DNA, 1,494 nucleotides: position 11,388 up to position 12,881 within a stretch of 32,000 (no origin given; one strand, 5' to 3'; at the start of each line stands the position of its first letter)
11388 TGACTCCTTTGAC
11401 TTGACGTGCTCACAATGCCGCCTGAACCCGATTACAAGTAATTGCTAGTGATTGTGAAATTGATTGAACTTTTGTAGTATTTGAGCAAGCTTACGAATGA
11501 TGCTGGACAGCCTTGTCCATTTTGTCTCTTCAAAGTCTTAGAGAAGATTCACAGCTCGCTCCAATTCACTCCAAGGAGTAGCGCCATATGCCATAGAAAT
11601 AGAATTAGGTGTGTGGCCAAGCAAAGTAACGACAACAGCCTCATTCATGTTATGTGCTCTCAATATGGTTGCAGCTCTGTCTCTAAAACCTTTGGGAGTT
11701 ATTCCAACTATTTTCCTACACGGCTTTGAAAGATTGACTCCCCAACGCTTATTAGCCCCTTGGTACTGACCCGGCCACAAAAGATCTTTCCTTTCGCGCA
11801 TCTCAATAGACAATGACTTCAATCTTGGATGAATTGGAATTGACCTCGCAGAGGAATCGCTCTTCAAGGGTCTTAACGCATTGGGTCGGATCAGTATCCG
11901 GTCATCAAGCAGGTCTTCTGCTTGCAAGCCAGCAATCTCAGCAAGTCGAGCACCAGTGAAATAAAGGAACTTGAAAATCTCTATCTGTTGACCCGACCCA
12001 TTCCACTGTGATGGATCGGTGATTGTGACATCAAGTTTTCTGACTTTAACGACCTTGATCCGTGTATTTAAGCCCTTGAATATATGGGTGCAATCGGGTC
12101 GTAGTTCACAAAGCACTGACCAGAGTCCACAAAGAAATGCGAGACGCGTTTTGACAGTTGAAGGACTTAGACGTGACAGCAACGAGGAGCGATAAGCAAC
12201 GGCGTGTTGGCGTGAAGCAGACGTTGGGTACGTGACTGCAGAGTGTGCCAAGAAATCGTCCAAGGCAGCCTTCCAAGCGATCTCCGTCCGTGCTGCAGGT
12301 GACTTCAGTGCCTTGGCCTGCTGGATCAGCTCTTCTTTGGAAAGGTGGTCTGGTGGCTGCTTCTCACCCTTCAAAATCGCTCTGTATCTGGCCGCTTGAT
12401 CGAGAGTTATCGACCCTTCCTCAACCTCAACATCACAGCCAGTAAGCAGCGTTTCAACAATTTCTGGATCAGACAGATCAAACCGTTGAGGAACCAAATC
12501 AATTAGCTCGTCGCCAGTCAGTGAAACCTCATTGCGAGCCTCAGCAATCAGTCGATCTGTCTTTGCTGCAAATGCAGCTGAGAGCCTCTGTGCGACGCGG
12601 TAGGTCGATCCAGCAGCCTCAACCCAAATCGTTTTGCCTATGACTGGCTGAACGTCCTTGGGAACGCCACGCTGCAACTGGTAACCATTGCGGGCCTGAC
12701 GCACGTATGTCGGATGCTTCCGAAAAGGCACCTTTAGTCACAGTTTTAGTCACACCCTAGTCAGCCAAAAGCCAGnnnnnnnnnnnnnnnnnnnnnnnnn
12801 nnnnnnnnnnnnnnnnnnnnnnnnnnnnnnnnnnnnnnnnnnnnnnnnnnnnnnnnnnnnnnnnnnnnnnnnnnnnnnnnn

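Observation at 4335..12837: Integrative island inserted into the 5' end of a class-V aminotransferase gene, bringing its own start codon and N-terminus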

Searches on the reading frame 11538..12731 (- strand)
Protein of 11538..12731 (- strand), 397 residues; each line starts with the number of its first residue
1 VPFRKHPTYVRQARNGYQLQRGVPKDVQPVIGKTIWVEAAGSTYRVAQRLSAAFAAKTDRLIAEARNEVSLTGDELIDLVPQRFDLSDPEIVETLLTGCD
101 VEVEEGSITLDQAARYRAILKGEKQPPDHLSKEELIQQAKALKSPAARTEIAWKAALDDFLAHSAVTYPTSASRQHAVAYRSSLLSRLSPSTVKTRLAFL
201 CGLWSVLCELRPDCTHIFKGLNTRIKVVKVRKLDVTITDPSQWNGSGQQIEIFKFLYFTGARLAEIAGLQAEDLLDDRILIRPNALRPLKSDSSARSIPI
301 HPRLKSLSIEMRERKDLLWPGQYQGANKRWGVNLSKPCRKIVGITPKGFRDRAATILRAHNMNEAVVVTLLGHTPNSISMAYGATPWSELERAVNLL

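Call 7: search_protein_families(library=pfam, proteins=[window:11538-12731:-], max_evalue=0.01)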
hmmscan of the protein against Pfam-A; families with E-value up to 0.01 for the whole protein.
window:11538-12731:- (397 aa): 2 families
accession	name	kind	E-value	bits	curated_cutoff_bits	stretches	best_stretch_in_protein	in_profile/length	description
PF00589.27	Phage_integrase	-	5.2e-06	26.8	27.1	1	252-382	27-165/172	Phage integrase family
PF20172.3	DUF6538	-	1.9e-05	24.7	27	1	11-67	3-60/60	Domain of unknown function (DUF6538)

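Call 8: search_protein_families(library=ncbifam, proteins=[window:11538-12731:-], max_evalue=0.01)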
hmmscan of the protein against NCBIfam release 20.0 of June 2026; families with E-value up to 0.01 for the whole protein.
window:11538-12731:- (397 aa): 3 families
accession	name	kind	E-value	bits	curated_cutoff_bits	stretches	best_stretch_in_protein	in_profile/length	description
NF040815.2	recomb_XerA_Arch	equivalog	0.00015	21.4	220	1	250-391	115-260/263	site-specific tyrosine recombinase/integron integrase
TIGR02225.1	recomb_XerD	equivalog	0.0061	15.9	329.6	0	252-280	129-157/290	site-specific tyrosine recombinase XerD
TIGR02224.1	recomb_XerC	equivalog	0.009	15.4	335.15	0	250-275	131-156/295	tyrosine recombinase XerC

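Call 30: find_related_loci(query=window:11538-12731:-, collection=viral_contigs, flank=10000)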
Query window:11538-12731:- (397 aa) in viral_contigs; peptide patterns used: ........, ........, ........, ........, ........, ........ (x = any residue, [..] = any of these).
3 stretches matched a pattern, but none encodes a relative of the query by tblastn (E <= 1e-3).

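Call 31: find_related_loci(query=window:11538-12731:-, collection=metagenome_contigs, flank=10000)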
Query window:11538-12731:- (397 aa) in metagenome_contigs; peptide patterns used: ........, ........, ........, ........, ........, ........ (x = any residue, [..] = any of these).
143 stretches matched a pattern; 15 encode a relative of the query (tblastn E <= 1e-3); 15 distinct loci.
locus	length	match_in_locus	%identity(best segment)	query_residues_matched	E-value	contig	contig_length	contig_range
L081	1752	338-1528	100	1-397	0e+0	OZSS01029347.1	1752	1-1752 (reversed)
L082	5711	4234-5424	85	1-397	0e+0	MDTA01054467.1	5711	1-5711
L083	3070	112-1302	81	1-397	0e+0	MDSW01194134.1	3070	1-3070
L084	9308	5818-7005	81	2-397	0e+0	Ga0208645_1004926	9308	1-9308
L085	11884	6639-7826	81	2-397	0e+0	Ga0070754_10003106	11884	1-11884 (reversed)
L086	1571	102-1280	80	2-394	0e+0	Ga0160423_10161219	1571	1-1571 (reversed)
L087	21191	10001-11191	79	1-397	0e+0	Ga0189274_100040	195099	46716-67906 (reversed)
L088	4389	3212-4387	78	1-392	0e+0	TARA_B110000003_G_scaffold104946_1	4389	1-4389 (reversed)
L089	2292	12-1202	79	1-397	0e+0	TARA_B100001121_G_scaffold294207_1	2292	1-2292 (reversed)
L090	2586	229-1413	76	3-397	0e+0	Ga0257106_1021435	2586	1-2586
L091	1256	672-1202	77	1-177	3e-94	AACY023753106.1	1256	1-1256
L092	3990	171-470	88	1-100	1e-54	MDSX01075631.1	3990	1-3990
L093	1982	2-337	83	38-149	4e-55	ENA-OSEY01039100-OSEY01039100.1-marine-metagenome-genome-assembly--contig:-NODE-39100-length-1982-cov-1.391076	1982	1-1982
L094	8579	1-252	96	314-397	4e-50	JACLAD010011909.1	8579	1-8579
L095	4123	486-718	71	1-77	2e-23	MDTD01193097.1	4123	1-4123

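Call 37: search_protein_families(library=pfam, proteins=[L085:602-1111:-, L085:1923-2618:-, L085:2960-3724:-, L085:4119-4475:-, L085:5099-5893:-, L085:8045-8647:+, L085:10266-11093:+, L087:11741-12451:-, L087:13347-13769:+, L087:14043-14426:+], max_evalue=0.01)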
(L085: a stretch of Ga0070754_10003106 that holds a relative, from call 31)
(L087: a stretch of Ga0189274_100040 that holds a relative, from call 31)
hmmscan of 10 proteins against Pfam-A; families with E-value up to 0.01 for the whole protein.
L085:602-1111:- (169 aa): 0 families

L085:1923-2618:- (231 aa): 0 families

L085:2960-3724:- (254 aa): 0 families

L085:4119-4475:- (118 aa): 0 families

L085:5099-5893:- (264 aa): 0 families

L085:8045-8647:+ (200 aa): 0 families

L085:10266-11093:+ (275 aa): 0 families

L087:11741-12451:- (236 aa): 0 families

L087:13347-13769:+ (140 aa): 3 families
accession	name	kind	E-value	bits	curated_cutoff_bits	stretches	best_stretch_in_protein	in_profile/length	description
PF05433.20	Rick_17kDa_Anti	-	3.4e-08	33.7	24.2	1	98-137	2-42/43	Glycine zipper 2TM domain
PF13441.11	Gly-zipper_YMGG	-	1.7e-05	24.9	28.9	1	97-134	5-39/45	YMGG-like Gly-zipper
PF13488.11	Gly-zipper_Omp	-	0.00011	22.5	25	1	98-138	2-43/46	Glycine zipper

L087:14043-14426:+ (127 aa): 0 families

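Call 38: search_protein_families(library=phrogs, proteins=[window:11538-12731:-, L085:8045-8647:+, L085:10266-11093:+, L085:5099-5893:-, L085:2960-3724:-, L085:1923-2618:-], max_evalue=0.001)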
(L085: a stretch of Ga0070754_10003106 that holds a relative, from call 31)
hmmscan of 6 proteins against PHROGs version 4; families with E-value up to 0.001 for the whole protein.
window:11538-12731:- (397 aa): 2 families
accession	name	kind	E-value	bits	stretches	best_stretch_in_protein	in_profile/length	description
phrog_1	-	integration and excision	1.3e-23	85.2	1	153-396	190-446/611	integrase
phrog_216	-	integration and excision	2.4e-12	47.6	1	252-394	79-233/301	integrase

L085:8045-8647:+ (200 aa): 0 families

L085:10266-11093:+ (275 aa): 0 families

L085:5099-5893:- (264 aa): 0 families

L085:2960-3724:- (254 aa): 1 family
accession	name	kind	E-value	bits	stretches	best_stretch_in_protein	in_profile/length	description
phrog_20074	-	unknown function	2.6e-12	48.2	1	132-249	4-123/140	-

L085:1923-2618:- (231 aa): 0 families

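Call 40: find_homologous_proteins(query=window:11538-12731:-, max_evalue=0.00001)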
Query window:11538-12731:- (397 aa): 158 proteins with E <= 0.00001 among 8000 candidates; the best 120 are listed.
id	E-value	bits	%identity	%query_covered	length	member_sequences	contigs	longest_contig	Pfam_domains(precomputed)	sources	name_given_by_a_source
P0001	7.8e-262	886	99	100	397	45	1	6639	PF20172.4,PF00589.28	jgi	jgi:integrase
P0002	2.1e-253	858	99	98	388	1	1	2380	PF20172.4,PF00589.28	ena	-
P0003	7.0e-253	856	99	98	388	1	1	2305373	PF20172.4,PF00589.28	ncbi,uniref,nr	ncbi:hypothetical protein [Synechococcus sp. A15-24]|uniref:hypothetical protein n=1 Tax=Synechococc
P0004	4.9e-252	854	98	98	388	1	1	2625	PF20172.4,PF00589.28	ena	-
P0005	6.9e-252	853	98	98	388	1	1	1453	PF20172.4,PF00589.28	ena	-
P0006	9.8e-246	833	96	98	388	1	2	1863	PF00589.28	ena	-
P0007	1.5e-245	832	96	98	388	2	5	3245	PF20172.4,PF00589.28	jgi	jgi:integrase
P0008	2.6e-245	832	96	98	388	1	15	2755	PF00589.28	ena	-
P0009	5.0e-245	831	96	98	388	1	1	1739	PF00589.28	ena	-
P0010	9.2e-245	830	96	98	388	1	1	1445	PF00589.28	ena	-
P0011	2.3e-242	822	96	98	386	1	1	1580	PF00589.28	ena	-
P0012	3.1e-227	772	86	100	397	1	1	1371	PF20172.4,PF00589.28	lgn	-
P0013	3.9e-224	762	86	100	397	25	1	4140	-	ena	-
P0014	1.9e-222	756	83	100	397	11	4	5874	PF13495.13,PF20172.4,PF00589.28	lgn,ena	-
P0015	1.9e-221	753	84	100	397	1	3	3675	PF00589.28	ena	-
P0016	5.2e-221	752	83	100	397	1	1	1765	PF13495.13,PF00589.28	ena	-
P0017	1.7e-220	750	83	100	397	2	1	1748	PF00589.28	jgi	-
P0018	1.2e-217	741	83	100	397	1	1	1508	PF00589.28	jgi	-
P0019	1.3e-217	740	82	100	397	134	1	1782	PF13495.13,PF00589.28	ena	-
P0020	2.0e-217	740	81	100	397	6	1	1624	PF20172.4,PF00589.28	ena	-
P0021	6.9e-217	738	82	100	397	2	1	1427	PF00589.28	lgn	-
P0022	1.4e-216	737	81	100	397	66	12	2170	PF20172.4,PF00589.28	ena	-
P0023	3.1e-215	733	84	98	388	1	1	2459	PF20172.4,PF00589.28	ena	-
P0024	3.6e-215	732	83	98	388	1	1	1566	PF13495.13,PF20172.4,PF00589.28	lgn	-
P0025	2.5e-214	730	83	98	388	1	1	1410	PF13495.13,PF20172.4,PF00589.28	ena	-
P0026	6.3e-214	728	83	98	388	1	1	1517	PF13495.13,PF20172.4,PF00589.28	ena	-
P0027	8.8e-214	728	83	98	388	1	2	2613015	PF13495.13,PF20172.4,PF00589.28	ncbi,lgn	-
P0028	2.6e-213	726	81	100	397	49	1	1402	PF00589.28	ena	-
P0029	4.4e-213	725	82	98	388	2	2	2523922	PF20172.4,PF00589.28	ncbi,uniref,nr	ncbi:tyrosine-type recombinase/integrase [Synechococcus sp. MIT S9508]|uniref:tyrosine-type recombin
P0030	2.1e-212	723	82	98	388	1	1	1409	PF20172.4,PF00589.28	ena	-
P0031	2.1e-212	723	82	98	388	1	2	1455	PF20172.4,PF00589.28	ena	-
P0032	2.9e-212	723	82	98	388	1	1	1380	PF13495.13,PF20172.4,PF00589.28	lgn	-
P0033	7.5e-212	721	82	98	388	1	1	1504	PF13495.13,PF00589.28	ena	-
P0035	1.8e-211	720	82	98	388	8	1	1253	PF20172.4,PF00589.28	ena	-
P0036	3.2e-211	719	80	100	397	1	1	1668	PF00589.28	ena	-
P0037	5.1e-211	719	79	100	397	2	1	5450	PF00589.28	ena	-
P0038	7.1e-211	718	82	98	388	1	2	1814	PF13495.13,PF20172.4,PF00589.28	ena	-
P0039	3.4e-210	716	81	98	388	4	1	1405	PF13495.13,PF00589.28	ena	-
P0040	8.1e-210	715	81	98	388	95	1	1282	PF00589.28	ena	-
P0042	1.1e-209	714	81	98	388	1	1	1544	PF13495.13,PF00589.28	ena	-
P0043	1.3e-209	714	80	98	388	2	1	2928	PF00589.28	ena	-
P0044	1.9e-209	714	82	98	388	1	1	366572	PF00589.28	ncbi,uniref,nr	ncbi:hypothetical protein [Synechococcus sp. MU1611]|uniref:hypothetical protein n=1 Tax=Synechococc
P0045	2.1e-209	713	81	98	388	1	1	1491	PF00589.28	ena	-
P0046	3.1e-209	713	81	98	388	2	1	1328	PF00589.28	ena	-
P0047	4.4e-209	712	79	100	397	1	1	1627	PF20172.4,PF00589.28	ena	-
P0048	4.6e-209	712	79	100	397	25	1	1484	PF20172.4,PF00589.28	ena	-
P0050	1.1e-208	711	80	100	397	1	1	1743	PF00589.28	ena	-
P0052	2.8e-208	710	79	100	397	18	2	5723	PF00589.28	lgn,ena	-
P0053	4.2e-208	709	78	100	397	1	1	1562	PF00589.28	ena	-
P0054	3.3e-207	706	80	98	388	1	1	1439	PF00589.28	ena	-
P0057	8.9e-206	701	81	98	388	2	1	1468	PF00589.28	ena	-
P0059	2.5e-205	700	79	98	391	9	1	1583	PF00589.28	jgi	-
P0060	9.5e-205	698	79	98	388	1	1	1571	PF13495.13,PF00589.28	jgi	-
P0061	2.8e-204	697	77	100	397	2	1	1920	PF00589.28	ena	-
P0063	9.5e-204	695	77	100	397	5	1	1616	PF00589.28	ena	-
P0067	3.1e-165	568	77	83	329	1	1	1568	PF00589.28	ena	-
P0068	3.0e-153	529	61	99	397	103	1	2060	PF00589.28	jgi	-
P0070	8.6e-150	517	61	99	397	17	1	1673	PF20172.4,PF00589.28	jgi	-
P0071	5.3e-148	511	58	100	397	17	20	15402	-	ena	-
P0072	3.8e-147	508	60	100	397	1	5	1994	PF00589.28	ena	-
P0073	4.1e-147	508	58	99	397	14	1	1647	PF20172.4,PF00589.28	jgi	-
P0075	7.1e-147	508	60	100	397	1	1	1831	PF00589.28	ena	-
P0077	1.8e-146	506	59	100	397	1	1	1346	PF00589.28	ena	-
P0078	3.0e-146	506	59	100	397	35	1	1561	PF00589.28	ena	-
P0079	3.5e-146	505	59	99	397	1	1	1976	PF00589.28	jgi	jgi:integrase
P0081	9.6e-143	494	58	100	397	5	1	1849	PF00589.28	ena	-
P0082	1.3e-141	490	55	100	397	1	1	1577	PF00589.28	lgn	-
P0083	1.8e-141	490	56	100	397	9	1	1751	PF13495.13,PF00589.28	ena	-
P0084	4.2e-141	489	56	100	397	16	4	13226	PF20172.4,PF00589.28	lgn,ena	-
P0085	2.8e-140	486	54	99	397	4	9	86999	PF00589.28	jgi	-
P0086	4.6e-139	482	55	100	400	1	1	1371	PF00589.28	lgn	-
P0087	5.8e-139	482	56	100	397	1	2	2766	PF00589.28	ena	-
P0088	6.8e-139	481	55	100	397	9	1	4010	PF13495.13,PF00589.28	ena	-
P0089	8.4e-138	478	56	99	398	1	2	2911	PF00589.28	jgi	jgi:integrase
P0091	1.3e-136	474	56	100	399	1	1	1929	PF00589.28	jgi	jgi:integrase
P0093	2.9e-135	469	55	100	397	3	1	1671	PF20172.4,PF00589.28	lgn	-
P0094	2.0e-134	467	59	94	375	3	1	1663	PF00589.28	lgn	-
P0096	4.5e-131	456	58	94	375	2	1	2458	PF00589.28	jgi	-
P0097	3.5e-129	449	80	62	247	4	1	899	PF00589.28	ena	-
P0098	1.5e-127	444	78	62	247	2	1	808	PF00589.28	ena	-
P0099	1.7e-127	444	55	100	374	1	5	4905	PF00589.28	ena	-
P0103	5.7e-123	429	75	62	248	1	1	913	PF00589.28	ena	-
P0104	6.7e-120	419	73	62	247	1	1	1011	PF00589.28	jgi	jgi:integrase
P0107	1.7e-112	394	49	100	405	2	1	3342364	PF00589.28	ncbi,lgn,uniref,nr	ncbi:tyrosine-type recombinase/integrase [Cyanobium gracile]|uniref:tyrosine-type recombinase/integr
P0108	2.4e-111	391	48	99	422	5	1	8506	PF00589.28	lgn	-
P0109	3.5e-111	390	49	100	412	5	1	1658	PF00589.28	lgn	-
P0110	4.2e-111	390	49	99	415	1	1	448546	PF00589.28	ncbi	-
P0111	1.5e-110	388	49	99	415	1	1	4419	PF00589.28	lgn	-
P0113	2.4e-106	374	58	77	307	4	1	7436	PF00589.28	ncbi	-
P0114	5.5e-106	373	48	100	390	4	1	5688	PF20172.4,PF00589.28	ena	-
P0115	4.1e-103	364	47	99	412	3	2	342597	PF00589.28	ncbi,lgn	-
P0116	5.8e-103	363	46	99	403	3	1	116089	PF00589.28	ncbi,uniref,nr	ncbi:hypothetical protein [Cyanobium sp. Candia 9D4]|uniref:tyrosine-type recombinase/integrase n=1 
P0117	4.0e-102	360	49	98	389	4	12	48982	PF13495.13,PF00589.28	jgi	-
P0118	5.9e-102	360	48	99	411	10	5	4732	PF20172.4,PF00589.28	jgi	-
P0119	1.3e-101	359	48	99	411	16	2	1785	PF13495.13,PF00589.28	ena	-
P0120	1.1e-100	356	48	98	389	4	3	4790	PF00589.28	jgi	jgi:integrase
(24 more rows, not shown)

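Call 41: find_encoding_contigs(protein=P0003, flank=10000, max_places=2)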
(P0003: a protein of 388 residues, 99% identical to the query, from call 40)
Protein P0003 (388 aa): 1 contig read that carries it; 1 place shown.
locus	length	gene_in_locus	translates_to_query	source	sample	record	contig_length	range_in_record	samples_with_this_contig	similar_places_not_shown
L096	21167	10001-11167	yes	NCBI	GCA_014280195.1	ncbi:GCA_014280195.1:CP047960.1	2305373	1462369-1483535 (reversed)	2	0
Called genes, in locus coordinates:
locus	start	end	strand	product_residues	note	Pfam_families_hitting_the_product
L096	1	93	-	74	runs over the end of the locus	-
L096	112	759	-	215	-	PF13301:DUF4079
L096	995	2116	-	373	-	PF00487:FA_desaturase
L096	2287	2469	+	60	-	-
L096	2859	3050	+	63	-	PF14105:DUF4278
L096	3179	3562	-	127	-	-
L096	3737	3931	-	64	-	-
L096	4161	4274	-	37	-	-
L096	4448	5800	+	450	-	-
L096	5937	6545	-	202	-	PF00163:Ribosomal_S4, PF01479:S4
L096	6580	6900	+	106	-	PF01809:YidD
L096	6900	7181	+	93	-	PF05768:Glrx-like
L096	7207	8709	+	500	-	PF01225:Mur_ligase, PF08245:Mur_ligase_M, PF02875:Mur_ligase_C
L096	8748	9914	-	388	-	PF00266:Aminotran_5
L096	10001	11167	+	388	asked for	PF20172:DUF6538 (faint), PF00589:Phage_integrase (faint)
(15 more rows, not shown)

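Call 42: find_encoding_contigs(protein=P0107, flank=10000, max_places=2)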
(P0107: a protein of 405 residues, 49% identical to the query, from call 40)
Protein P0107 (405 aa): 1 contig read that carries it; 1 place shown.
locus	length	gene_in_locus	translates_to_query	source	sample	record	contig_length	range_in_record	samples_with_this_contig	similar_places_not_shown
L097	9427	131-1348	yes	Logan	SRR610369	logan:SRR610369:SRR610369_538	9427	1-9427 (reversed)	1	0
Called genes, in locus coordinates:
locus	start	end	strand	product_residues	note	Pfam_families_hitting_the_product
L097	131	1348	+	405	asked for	PF00589:Phage_integrase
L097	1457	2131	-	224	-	PF00239:Resolvase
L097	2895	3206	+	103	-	-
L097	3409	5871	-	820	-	PF08707:PriCT_2 (faint), PF05272:VapE-like_dom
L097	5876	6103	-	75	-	-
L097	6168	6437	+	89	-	-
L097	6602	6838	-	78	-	-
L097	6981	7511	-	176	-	-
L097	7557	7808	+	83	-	-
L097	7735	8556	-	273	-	PF07878:RHH_5 (weak)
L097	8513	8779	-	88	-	-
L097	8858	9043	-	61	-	-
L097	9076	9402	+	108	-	-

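Call 43: find_encoding_contigs(protein=P0085, flank=10000, max_places=2)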
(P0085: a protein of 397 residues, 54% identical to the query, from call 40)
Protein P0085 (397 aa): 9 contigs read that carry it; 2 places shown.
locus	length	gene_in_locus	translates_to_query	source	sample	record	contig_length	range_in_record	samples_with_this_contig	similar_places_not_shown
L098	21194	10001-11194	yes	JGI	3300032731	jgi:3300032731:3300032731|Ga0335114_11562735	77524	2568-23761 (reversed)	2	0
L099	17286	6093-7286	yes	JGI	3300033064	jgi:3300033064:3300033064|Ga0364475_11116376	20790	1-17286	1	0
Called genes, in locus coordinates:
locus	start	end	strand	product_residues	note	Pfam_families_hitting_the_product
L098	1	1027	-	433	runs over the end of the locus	PF00275:EPSP_synthase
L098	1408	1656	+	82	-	-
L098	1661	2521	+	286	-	PF22435:MRM3-like_sub_bind, PF00588:SpoU_methylase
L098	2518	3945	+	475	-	PF00890:FAD_binding_2 (weak), PF01134:GIDA, PF07992:Pyr_redox_2, PF12831:FAD_oxidored, PF13450:NAD_binding_8 (faint), PF13434:Lys_Orn_oxgnase (faint), PF00070:Pyr_redox, PF02852:Pyr_redox_dim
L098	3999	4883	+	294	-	PF00218:IGPS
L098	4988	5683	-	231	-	PF00163:Ribosomal_S4, PF01479:S4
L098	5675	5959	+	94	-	PF01809:YidD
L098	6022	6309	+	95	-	PF05768:Glrx-like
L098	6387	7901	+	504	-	PF01225:Mur_ligase, PF08245:Mur_ligase_M, PF02875:Mur_ligase_C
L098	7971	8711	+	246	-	PF00230:MIP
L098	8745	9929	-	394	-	PF00266:Aminotran_5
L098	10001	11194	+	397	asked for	PF00589:Phage_integrase (faint)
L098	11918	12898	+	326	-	PF13276:HTH_21, PF00665:rve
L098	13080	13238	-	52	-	-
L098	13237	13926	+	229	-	PF06790:UPF0259 (weak)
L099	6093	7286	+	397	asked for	PF00589:Phage_integrase (faint)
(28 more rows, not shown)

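Call 57: search_solved_structures(query=window:11538-12731:-, max_evalue=1, show_alignments=2)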
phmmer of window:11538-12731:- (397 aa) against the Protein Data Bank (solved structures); distinct sequences matched with E-value up to 1: 0.
